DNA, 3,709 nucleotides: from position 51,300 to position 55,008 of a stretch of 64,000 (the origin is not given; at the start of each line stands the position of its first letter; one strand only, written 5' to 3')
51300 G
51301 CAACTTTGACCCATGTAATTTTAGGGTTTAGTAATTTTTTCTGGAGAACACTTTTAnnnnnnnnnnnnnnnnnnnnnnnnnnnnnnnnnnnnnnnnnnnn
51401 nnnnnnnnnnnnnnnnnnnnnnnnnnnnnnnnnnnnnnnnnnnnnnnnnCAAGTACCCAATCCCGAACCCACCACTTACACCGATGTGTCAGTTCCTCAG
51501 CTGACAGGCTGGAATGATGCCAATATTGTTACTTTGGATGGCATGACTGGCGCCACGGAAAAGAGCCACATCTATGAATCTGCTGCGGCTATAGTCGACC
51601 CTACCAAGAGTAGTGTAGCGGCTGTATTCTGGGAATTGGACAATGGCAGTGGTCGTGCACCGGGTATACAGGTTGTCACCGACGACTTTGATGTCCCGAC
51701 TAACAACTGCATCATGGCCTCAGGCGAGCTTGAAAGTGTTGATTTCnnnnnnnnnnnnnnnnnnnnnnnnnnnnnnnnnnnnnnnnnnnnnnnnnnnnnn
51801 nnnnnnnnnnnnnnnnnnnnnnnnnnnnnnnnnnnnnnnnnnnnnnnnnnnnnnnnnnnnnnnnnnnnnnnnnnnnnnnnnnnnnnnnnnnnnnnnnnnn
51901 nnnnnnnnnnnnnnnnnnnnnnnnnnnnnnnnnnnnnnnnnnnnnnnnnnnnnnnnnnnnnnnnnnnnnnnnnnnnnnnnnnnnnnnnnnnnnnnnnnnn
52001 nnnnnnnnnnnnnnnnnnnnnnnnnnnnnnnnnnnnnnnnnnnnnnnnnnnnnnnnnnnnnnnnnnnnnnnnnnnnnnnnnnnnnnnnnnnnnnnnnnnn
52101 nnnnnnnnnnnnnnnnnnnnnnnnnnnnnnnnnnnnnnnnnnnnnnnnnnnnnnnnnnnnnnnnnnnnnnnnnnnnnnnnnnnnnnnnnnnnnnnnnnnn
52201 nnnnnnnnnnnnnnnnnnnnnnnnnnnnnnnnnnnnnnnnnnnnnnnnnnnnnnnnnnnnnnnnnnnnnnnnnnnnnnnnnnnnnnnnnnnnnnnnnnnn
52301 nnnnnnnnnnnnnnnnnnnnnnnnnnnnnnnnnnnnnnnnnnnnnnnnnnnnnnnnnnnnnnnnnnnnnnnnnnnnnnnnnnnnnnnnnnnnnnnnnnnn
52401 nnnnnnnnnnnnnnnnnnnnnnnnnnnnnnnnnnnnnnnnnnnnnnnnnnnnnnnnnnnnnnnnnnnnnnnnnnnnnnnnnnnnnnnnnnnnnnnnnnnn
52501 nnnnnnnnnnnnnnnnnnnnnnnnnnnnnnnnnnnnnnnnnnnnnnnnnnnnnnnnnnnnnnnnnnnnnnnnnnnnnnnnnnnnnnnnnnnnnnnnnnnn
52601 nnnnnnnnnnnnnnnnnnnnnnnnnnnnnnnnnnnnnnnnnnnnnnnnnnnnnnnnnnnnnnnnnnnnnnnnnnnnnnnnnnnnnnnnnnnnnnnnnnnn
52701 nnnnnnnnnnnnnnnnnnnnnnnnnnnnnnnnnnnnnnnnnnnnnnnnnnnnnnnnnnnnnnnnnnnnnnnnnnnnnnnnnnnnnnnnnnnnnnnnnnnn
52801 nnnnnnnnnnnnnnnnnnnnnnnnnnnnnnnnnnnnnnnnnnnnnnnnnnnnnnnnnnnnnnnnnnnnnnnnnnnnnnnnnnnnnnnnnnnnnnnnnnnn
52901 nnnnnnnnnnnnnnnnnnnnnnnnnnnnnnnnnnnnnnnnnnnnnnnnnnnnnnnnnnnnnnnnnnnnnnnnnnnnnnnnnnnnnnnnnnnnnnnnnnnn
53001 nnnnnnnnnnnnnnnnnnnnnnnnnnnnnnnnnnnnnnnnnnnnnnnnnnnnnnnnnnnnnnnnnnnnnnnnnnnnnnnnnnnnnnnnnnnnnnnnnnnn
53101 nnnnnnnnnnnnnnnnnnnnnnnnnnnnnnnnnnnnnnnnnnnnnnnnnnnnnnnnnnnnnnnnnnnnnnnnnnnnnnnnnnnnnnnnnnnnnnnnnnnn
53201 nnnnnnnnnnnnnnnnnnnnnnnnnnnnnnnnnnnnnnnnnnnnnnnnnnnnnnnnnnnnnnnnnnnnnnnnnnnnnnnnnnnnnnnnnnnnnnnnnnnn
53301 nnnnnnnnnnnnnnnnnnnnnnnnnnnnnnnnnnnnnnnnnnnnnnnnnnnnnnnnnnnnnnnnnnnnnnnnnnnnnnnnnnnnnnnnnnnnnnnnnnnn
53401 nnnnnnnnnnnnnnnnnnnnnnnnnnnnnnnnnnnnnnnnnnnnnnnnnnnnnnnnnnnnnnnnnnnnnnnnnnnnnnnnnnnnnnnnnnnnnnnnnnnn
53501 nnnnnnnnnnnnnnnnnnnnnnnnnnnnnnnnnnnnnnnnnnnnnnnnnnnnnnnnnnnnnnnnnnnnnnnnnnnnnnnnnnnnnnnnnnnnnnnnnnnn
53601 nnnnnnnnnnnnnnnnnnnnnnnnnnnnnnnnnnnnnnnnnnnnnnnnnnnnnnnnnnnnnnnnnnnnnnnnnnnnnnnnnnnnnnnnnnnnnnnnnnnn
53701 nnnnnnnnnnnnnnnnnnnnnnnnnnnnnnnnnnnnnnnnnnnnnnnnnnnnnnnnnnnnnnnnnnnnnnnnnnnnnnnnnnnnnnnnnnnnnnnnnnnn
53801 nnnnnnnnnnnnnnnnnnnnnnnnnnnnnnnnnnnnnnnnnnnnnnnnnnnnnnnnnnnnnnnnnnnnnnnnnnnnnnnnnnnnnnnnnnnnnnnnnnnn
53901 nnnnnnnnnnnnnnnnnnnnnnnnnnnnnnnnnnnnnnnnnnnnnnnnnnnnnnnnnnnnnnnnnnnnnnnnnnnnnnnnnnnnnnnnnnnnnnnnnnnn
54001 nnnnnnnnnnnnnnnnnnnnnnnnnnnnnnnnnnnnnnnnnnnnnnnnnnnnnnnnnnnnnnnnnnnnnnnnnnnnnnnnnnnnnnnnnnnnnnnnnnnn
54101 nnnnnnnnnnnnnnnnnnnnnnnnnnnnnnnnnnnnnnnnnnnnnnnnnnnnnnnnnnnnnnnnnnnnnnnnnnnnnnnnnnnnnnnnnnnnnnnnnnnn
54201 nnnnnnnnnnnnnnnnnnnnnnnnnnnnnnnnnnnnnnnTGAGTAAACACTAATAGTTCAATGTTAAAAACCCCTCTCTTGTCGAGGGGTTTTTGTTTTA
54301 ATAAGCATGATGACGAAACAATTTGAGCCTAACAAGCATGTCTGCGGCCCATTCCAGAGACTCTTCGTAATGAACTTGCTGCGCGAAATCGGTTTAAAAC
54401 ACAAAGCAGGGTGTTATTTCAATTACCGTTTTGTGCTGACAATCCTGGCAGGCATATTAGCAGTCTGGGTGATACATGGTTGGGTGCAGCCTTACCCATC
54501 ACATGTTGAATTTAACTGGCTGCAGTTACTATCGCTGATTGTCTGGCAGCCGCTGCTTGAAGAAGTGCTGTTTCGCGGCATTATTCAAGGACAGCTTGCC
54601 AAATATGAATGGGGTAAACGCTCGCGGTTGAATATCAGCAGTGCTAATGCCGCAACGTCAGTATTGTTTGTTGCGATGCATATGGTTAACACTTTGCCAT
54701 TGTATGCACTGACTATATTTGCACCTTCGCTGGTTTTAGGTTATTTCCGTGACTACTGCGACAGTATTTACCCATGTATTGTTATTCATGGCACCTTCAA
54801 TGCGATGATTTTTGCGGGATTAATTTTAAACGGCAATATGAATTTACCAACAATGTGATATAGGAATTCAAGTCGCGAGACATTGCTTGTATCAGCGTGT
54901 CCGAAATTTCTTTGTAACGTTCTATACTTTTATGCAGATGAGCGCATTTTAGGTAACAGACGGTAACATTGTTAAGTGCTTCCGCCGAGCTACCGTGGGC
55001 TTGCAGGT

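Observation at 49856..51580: ApbE flavin transferase divergently paired with a secreted protein carrying a DGMTGAT FMN-attachment motif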

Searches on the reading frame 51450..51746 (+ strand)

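Call 71: search_protein_families(library=pfam, proteins=[window:51450-51746:+], max_evalue=10)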
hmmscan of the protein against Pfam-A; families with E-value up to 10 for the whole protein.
window:51450-51746:+ (99 aa): 1 family
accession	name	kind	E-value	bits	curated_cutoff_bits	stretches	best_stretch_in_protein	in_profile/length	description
PF22260.1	Permu_RdRp_thumb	-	0.14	12.7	27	1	32-88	35-93/103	Permutotetravirus RNA-dependent RNA polymerase thumb domain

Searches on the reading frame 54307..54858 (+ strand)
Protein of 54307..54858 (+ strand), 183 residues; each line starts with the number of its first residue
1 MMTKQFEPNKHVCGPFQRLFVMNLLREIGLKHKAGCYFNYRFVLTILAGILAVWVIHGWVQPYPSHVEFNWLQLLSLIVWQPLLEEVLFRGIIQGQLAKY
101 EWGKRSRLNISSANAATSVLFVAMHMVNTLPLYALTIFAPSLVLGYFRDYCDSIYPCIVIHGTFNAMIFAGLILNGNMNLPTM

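Call 3: search_protein_families(library=pfam, proteins=[window:54307-54858:+], max_evalue=0.01)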
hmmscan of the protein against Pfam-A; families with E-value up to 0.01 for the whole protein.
window:54307-54858:+ (183 aa): 1 family
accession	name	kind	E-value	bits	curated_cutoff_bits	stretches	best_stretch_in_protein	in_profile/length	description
PF02517.21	Rce1-like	-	5.3e-19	68.7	22.4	1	70-167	4-93/93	Type II CAAX prenyl endopeptidase Rce1-like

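Call 4: search_protein_families(library=ncbifam, proteins=[window:54307-54858:+], max_evalue=0.01)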
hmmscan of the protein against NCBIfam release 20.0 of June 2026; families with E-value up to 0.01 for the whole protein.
window:54307-54858:+ (183 aa): 9 families
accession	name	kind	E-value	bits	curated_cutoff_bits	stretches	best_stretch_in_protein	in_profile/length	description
NF033192.3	CPBP_JDVT_MrtJ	equivalog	2.8e-30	104.9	75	1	74-170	1-97/98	JDVT-CTERM system glutamic-type intramembrane protease MrtJ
NF040674.1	CPBP_fam_MrtP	equivalog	1.2e-15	57.9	250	1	65-168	238-346/354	myxosortase MrtP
NF040914.1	Mrt_core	domain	5.8e-15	55.3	100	1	82-168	12-101/108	myxosortase family intramembrane protease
NF040589.1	CPBP_Synerg_MrtS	equivalog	1.4e-11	44.9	130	1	35-165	40-160/170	Synerg-CTERM system glutamic-type intramembrane protease MrtS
NF040594.1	CPBP_fam_MrtC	equivalog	3.5e-11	43.3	195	1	73-166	117-213/221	myxosortase MrtC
NF041647.1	ABC_perm_CPBP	equivalog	1.9e-08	33.5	435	1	79-169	551-631/636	ABC transporter permease subunit/CPBP intramembrane protease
NF040593.1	CPBP_fam_MrtX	exception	6.4e-07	29.5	180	1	75-168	135-229/238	myxosortase MrtX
NF046050.1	CPBP_fam_MroQ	equivalog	8.8e-05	22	270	1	79-169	135-221/243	intramembrane glutamic endopeptidase MroQ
NF040915.1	CPBP_fam_MrtZ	exception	0.00052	19.5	325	1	82-166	176-262/275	myxosortase MrtZ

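Call 86: search_protein_families(library=pfam, proteins=[L071:1652-4099:+], max_evalue=0.01)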
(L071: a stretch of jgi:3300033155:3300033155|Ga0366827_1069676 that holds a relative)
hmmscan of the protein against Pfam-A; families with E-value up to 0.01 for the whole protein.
L071:1652-4099:+ (815 aa): 8 families
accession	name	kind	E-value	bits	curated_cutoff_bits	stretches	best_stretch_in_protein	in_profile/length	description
PF17963.7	Big_9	-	4.2e-15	56.9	23.6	1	46-137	1-89/89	Bacterial Ig domain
PF17803.7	Cadherin_4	-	2.2e-12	47.7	25.1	1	44-105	9-71/71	Bacterial cadherin-like domain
PF03160.20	Calx-beta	-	2.9e-10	40.6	27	1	151-254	14-118/119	Calx-beta domain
PF17892.7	Cadherin_5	-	1.4e-08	34.8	26.5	1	45-136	1-97/98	Cadherin-like domain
PF02335.20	Cytochrom_C552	-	1.5e-08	34.5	24.1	1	342-455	86-179/438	Cytochrome c552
PF14522.11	Cytochrome_C7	-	2.8e-05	24.3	24.8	0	438-452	34-49/67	Cytochrome c7 and related cytochrome c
PF14537.11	Cytochrom_c3_2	-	4e-05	24.4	25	0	343-396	26-68/79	Cytochrome c3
PF09699.15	Paired_CXXCH_1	-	5.1e-05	23.3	20.6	0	343-363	6-26/41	Doubled CXXCH motif (Paired_CXXCH_1)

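Call 91: search_protein_families(library=ncbifam, proteins=[L071:1652-4099:+], max_evalue=0.01)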
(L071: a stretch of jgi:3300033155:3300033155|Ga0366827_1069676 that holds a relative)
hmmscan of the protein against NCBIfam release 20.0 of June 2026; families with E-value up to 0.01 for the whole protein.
L071:1652-4099:+ (815 aa): 6 families
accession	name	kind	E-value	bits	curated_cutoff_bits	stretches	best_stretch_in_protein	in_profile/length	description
NF040886.1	cyt_C_like_Sec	equivalog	6.7e-11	41.4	250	2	595-634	300-340/423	multiheme c-type cytochrome (seleno)protein ExtKL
NF012211.1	tand_rpt_95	domain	2.2e-09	37.1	90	1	60-138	4-84/98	tandem-95 repeat protein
TIGR00845.1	caca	equivalog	1.6e-05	22.9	679.85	1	153-274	405-526/921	sodium/calcium exchanger 1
NF008339.0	PRK11125.1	equivalog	0.0007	18.3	595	0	485-508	274-297/487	ammonia-forming cytochrome c nitrite reductase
TIGR03153.1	cytochr_NrfH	equivalog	0.0025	17.9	134.2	0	484-507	40-62/138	cytochrome c nitrite reductase small subunit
NF041028.1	decahem_GSU2203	exception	0.0035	16.6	325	0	482-505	110-133/317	GSU2203 family decaheme c-type cytochrome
